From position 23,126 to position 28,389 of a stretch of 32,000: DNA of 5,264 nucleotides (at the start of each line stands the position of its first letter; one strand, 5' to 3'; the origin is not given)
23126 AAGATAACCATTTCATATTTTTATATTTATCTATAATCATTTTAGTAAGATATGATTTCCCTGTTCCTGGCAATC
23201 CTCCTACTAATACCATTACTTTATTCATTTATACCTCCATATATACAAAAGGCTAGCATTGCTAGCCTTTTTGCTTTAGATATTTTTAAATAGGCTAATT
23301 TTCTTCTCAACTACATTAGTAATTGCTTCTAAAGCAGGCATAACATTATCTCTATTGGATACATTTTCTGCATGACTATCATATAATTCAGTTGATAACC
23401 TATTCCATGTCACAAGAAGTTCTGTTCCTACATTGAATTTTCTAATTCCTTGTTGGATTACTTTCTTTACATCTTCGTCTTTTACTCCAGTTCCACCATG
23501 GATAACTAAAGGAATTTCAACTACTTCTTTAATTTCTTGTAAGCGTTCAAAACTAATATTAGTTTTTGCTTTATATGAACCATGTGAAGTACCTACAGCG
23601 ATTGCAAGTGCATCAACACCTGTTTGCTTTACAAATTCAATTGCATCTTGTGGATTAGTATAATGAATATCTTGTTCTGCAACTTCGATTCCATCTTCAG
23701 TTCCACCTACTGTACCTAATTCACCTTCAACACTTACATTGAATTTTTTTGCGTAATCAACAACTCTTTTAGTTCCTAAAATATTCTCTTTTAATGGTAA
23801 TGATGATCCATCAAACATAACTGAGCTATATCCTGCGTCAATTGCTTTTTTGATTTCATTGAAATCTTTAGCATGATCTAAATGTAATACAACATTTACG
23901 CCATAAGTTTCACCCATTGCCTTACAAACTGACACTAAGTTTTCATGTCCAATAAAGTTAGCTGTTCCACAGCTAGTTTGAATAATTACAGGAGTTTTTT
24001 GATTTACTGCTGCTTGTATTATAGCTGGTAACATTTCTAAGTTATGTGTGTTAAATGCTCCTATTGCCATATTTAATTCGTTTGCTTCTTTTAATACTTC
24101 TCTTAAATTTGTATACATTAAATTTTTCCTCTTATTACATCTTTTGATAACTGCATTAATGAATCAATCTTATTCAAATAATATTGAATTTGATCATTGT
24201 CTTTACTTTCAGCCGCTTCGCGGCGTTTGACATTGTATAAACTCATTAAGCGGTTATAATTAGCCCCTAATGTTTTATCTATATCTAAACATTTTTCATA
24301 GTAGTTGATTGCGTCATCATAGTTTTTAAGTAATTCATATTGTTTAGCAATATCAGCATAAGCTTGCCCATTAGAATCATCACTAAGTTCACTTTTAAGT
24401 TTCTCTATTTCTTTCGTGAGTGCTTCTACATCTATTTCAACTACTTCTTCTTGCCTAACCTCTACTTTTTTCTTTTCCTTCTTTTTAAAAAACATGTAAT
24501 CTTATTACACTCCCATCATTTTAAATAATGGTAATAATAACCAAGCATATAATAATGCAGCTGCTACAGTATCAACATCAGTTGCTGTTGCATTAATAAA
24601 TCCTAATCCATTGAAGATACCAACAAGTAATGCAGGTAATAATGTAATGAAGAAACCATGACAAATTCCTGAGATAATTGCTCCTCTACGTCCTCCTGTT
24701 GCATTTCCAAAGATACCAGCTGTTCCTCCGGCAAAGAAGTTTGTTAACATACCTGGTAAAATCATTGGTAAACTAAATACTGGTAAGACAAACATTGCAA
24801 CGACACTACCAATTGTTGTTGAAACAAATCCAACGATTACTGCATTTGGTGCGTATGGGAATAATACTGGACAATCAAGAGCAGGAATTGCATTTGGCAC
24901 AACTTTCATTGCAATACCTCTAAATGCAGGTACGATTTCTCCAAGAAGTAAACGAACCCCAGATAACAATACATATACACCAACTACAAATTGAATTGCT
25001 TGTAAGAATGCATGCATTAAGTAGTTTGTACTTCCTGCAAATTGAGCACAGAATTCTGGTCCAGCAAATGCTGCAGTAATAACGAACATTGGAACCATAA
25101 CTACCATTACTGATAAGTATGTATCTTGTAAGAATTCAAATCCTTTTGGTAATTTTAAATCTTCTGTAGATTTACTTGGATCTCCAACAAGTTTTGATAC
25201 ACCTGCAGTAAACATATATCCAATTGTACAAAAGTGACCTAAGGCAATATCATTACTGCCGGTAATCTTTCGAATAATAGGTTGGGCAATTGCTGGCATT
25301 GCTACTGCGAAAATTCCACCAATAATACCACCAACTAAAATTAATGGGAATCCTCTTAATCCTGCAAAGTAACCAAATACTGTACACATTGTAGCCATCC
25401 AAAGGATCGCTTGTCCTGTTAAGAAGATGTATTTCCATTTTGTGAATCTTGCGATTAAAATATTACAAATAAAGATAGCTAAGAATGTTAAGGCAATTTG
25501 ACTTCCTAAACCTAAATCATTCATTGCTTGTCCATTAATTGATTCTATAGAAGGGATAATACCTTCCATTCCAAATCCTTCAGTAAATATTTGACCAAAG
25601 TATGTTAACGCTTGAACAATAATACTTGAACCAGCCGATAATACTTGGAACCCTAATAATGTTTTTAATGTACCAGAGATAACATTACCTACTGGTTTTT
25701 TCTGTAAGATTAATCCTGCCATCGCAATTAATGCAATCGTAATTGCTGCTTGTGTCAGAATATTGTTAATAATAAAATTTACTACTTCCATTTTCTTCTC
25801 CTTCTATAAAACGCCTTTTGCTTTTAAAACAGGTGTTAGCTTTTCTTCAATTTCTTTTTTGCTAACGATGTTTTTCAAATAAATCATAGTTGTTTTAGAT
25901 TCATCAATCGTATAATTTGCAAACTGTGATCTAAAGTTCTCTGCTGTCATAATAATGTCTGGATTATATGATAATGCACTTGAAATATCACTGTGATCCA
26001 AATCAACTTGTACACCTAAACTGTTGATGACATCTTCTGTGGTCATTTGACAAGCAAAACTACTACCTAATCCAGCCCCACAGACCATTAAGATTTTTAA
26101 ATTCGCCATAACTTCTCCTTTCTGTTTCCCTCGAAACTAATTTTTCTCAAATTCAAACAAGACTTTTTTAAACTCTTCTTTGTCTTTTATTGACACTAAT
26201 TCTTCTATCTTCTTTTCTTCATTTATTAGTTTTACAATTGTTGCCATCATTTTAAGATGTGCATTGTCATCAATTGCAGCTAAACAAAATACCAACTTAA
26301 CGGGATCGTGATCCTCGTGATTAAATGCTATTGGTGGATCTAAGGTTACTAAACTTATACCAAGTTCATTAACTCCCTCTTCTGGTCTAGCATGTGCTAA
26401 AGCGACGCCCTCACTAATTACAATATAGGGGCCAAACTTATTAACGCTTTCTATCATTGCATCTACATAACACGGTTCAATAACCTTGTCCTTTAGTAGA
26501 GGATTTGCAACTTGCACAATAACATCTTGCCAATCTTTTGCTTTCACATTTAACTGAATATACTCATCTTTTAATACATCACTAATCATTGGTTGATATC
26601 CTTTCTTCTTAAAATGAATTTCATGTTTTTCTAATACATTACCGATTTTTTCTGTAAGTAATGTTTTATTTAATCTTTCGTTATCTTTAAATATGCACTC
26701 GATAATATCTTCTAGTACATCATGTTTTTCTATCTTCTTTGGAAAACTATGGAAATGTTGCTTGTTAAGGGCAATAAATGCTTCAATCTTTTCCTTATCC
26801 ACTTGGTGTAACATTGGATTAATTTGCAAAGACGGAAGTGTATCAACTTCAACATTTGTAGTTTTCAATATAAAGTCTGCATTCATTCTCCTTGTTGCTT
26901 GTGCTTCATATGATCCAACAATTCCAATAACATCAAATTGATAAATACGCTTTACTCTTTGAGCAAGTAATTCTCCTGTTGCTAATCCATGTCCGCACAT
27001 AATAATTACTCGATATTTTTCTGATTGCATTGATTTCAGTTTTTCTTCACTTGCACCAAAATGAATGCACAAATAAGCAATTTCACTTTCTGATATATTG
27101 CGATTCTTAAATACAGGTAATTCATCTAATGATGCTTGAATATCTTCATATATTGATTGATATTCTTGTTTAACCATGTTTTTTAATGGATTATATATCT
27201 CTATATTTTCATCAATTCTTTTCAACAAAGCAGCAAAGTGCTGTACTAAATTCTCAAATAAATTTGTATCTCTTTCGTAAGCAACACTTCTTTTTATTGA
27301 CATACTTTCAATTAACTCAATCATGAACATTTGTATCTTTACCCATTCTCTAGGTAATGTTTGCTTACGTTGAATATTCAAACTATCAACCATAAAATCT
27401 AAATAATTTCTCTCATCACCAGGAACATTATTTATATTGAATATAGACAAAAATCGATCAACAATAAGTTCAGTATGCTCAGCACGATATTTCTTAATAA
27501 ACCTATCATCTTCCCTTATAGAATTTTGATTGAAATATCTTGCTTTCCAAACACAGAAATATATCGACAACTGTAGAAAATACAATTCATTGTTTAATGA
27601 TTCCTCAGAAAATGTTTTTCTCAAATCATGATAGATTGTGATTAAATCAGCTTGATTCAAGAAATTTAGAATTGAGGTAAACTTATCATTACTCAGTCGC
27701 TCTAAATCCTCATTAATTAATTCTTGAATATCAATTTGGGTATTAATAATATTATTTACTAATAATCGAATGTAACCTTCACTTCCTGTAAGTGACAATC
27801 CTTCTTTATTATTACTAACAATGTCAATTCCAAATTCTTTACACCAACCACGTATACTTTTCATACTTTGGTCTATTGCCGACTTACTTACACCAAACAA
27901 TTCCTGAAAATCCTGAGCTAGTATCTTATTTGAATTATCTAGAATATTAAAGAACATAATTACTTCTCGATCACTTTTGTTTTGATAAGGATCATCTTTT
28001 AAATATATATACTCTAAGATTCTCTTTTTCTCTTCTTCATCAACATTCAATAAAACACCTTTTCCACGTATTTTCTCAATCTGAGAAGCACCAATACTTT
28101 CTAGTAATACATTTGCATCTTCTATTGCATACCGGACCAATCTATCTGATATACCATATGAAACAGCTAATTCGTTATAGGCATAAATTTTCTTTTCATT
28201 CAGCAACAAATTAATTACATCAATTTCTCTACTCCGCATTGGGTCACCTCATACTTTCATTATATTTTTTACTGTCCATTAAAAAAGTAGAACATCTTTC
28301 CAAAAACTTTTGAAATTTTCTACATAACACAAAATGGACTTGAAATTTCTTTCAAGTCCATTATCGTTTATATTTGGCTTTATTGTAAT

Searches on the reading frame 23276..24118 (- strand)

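Call 22: search_protein_families(library=pfam, proteins=[window:23276-24118:-], max_evalue=0.001)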
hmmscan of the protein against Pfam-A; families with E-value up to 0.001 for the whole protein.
window:23276-24118:- (280 aa): 2 families
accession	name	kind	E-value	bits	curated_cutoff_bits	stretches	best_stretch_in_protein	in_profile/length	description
PF01116.26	F_bP_aldolase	-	9.3e-94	314.5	25.5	1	4-278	2-273/277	Fructose-bisphosphate aldolase class-II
PF03060.21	NMO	-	4.6e-05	23.4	28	1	159-240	148-231/331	Nitronate monooxygenase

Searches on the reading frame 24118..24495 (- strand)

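Call 68: search_protein_families(library=pfam, proteins=[window:24118-24495:-], max_evalue=0.001)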
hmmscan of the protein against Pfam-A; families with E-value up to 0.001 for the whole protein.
window:24118-24495:- (125 aa): 6 families
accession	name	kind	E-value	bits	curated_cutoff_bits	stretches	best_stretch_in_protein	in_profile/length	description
PF10602.15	RPN7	-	8.4e-07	29.3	29.6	1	17-119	10-108/174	26S proteasome subunit RPN7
PF00515.34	TPR_1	-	2.2e-06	27.7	27.8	1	44-74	2-32/34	Tetratricopeptide repeat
PF07719.23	TPR_2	-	1e-05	25.7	27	1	45-75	3-33/34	Tetratricopeptide repeat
PF13424.12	TPR_12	-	1.6e-05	25.4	30.1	1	45-108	5-69/77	Tetratricopeptide repeat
PF13181.12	TPR_8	-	3.4e-05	24.1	25.7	1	44-74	2-32/34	Tetratricopeptide repeat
PF13176.12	TPR_7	-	0.00058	20.2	27.9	0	52-77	8-33/36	Tetratricopeptide repeat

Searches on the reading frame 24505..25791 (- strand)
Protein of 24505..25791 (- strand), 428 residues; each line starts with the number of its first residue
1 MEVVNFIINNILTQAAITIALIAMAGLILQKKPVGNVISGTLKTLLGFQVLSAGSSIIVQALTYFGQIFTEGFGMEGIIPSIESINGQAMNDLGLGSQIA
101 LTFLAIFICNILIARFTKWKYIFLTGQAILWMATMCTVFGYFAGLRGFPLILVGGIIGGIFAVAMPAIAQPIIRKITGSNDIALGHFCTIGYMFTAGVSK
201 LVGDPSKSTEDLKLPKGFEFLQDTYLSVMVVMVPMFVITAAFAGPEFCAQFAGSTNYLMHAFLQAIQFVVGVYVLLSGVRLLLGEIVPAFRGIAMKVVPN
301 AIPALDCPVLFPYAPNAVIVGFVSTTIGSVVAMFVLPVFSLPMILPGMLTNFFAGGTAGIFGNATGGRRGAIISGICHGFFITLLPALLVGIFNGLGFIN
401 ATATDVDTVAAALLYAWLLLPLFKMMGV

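Call 22: search_protein_families(library=pfam, proteins=[window:24505-25791:-], max_evalue=0.001)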
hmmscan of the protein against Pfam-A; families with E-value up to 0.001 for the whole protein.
window:24505-25791:- (428 aa): 1 family
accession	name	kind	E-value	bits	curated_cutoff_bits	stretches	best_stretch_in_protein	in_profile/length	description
PF03611.19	EIIC-GAT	-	3.2e-124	415.5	24.2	1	10-406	1-393/394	PTS system sugar-specific permease component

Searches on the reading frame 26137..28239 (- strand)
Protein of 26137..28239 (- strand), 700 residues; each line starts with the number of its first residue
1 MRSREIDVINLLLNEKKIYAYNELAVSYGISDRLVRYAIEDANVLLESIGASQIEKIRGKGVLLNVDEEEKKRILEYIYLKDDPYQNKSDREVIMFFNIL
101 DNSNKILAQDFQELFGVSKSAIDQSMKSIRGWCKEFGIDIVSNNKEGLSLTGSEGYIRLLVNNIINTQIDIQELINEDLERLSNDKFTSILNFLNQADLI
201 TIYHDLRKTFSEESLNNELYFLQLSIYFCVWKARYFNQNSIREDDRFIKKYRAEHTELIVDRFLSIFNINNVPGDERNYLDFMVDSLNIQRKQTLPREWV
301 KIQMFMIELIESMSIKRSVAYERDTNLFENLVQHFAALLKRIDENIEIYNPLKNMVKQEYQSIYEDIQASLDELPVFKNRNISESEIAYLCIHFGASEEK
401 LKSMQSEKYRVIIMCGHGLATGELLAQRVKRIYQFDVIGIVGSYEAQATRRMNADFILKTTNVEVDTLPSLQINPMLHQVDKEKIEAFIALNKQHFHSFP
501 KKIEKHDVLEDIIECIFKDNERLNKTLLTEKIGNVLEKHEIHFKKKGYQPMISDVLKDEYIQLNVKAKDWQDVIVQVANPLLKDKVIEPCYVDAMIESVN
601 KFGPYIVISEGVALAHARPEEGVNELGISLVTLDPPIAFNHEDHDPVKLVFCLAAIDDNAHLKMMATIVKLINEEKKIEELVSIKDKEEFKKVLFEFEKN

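Call 22: search_protein_families(library=pfam, proteins=[window:26137-28239:-], max_evalue=0.001)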
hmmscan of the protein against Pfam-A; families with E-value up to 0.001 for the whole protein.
window:26137-28239:- (700 aa): 4 families
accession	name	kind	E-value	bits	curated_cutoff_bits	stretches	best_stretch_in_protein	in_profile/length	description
PF00359.27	PTS_EIIA_2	-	4.1e-38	131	27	1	555-694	2-141/144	Phosphoenolpyruvate-dependent sugar phosphotransferase system, EIIA 2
PF00874.25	PRD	-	5.8e-15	55.8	23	1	308-396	2-89/90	PRD domain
PF05043.19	Mga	-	7.6e-06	26.9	21.1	1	102-160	27-82/87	Mga helix-turn-helix domain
PF08279.18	HTH_11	-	2e-05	24.8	25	0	100-147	9-53/55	HTH domain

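Call 24: search_protein_families(library=padloc, proteins=[window:26137-28239:-], max_evalue=0.001)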
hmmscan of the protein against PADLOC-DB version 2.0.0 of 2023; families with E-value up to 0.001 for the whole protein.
window:26137-28239:- (700 aa): 0 families
